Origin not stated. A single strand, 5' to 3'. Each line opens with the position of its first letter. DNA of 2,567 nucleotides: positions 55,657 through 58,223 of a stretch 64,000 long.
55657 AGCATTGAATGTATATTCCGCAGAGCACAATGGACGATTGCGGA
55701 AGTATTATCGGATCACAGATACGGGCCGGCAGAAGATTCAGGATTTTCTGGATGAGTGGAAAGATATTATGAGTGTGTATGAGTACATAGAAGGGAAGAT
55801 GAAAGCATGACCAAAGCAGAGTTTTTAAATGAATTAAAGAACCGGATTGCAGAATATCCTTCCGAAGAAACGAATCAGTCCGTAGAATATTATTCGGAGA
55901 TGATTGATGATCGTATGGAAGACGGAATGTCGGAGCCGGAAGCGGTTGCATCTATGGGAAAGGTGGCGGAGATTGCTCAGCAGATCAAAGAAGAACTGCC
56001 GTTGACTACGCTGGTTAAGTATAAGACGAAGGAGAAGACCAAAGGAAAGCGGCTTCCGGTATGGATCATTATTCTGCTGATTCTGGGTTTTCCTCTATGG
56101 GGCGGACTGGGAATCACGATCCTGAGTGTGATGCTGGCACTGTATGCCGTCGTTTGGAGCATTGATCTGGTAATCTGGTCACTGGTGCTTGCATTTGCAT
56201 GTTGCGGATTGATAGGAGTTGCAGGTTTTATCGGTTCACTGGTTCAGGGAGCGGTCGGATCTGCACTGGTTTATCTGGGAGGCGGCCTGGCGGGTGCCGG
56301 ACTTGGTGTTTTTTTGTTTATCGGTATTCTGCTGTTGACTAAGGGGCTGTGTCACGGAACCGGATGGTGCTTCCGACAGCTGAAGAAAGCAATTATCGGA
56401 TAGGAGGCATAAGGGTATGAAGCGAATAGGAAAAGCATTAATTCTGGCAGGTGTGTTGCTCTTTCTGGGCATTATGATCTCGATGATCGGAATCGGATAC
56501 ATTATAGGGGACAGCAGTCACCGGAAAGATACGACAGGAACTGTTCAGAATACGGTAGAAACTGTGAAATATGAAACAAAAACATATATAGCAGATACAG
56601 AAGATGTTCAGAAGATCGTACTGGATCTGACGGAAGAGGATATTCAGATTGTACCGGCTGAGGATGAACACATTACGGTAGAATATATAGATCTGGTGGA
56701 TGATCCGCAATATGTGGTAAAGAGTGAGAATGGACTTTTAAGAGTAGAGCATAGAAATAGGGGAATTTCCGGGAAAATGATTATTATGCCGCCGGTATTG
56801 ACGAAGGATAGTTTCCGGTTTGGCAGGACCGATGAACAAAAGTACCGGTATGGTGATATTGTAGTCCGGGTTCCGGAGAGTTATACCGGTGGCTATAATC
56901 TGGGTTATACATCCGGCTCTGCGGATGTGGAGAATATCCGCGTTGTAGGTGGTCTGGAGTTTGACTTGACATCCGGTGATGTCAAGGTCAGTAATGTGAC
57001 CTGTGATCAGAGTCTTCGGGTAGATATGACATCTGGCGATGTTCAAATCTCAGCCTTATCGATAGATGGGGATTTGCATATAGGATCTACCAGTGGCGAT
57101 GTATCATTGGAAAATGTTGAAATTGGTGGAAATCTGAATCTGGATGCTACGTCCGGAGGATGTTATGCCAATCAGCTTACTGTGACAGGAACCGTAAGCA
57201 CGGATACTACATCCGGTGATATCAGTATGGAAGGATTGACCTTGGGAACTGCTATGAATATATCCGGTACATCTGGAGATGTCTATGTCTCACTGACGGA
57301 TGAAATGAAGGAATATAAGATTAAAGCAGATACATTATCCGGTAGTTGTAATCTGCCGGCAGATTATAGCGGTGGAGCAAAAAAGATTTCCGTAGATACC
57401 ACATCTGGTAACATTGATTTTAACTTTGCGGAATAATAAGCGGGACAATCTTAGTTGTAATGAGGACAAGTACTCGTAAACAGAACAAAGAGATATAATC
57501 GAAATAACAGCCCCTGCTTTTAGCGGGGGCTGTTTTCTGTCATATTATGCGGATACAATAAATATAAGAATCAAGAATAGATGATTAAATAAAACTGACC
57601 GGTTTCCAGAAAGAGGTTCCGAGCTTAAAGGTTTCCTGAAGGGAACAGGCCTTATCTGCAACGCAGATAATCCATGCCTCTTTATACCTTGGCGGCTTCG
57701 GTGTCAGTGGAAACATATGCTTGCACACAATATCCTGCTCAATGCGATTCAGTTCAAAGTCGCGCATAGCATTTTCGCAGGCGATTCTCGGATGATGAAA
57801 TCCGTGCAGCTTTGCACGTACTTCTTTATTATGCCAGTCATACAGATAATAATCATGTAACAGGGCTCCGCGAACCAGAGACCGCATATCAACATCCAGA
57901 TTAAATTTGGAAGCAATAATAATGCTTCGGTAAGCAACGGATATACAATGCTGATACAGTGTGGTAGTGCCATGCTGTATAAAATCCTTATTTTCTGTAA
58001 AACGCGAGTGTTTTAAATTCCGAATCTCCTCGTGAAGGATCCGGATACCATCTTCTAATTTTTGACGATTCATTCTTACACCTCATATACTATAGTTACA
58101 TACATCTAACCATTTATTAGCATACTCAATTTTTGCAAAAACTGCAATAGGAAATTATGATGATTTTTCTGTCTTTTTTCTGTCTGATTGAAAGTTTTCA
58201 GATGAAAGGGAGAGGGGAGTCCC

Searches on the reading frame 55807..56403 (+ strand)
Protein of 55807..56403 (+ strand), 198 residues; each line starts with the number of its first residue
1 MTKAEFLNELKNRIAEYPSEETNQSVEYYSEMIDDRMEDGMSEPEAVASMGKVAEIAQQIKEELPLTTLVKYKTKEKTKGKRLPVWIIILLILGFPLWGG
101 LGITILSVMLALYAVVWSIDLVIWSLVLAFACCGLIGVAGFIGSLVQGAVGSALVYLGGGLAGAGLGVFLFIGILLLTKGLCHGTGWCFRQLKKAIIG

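Call 42: search_protein_families(library=pfam, proteins=[window:55807-56403:+], max_evalue=0.00001)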
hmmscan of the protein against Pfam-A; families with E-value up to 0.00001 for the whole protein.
window:55807-56403:+ (198 aa): 1 family
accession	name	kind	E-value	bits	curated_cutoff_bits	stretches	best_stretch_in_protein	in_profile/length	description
PF22564.2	HAAS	-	5.4e-11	43.1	27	1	5-59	1-55/55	HAAS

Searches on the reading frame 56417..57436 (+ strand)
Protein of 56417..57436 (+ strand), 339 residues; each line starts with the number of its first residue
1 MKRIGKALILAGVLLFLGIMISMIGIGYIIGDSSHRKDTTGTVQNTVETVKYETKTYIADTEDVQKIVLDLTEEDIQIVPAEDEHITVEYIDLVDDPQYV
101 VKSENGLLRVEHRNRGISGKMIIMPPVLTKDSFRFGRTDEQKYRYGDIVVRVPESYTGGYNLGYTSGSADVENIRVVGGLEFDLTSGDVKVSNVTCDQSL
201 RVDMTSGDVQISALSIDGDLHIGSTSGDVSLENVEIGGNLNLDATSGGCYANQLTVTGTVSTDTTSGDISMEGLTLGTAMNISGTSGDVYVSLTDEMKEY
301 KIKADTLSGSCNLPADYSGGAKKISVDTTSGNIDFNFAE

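Call 42: search_protein_families(library=pfam, proteins=[window:56417-57436:+], max_evalue=0.00001)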
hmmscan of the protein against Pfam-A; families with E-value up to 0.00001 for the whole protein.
window:56417-57436:+ (339 aa): 1 family
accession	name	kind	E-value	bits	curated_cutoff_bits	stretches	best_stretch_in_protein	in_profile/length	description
PF13349.12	DUF4097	-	2.5e-27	96.2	22.9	1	64-334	1-245/247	Toastrack DUF4097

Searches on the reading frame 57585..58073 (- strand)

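Call 42: search_protein_families(library=pfam, proteins=[window:57585-58073:-], max_evalue=0.00001)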
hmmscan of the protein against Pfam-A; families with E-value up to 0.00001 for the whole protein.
window:57585-58073:- (162 aa): 1 family
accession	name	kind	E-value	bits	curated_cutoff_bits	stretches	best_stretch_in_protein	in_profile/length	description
PF01966.28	HD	-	3.7e-07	30.9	22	1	40-141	2-112/116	HD domain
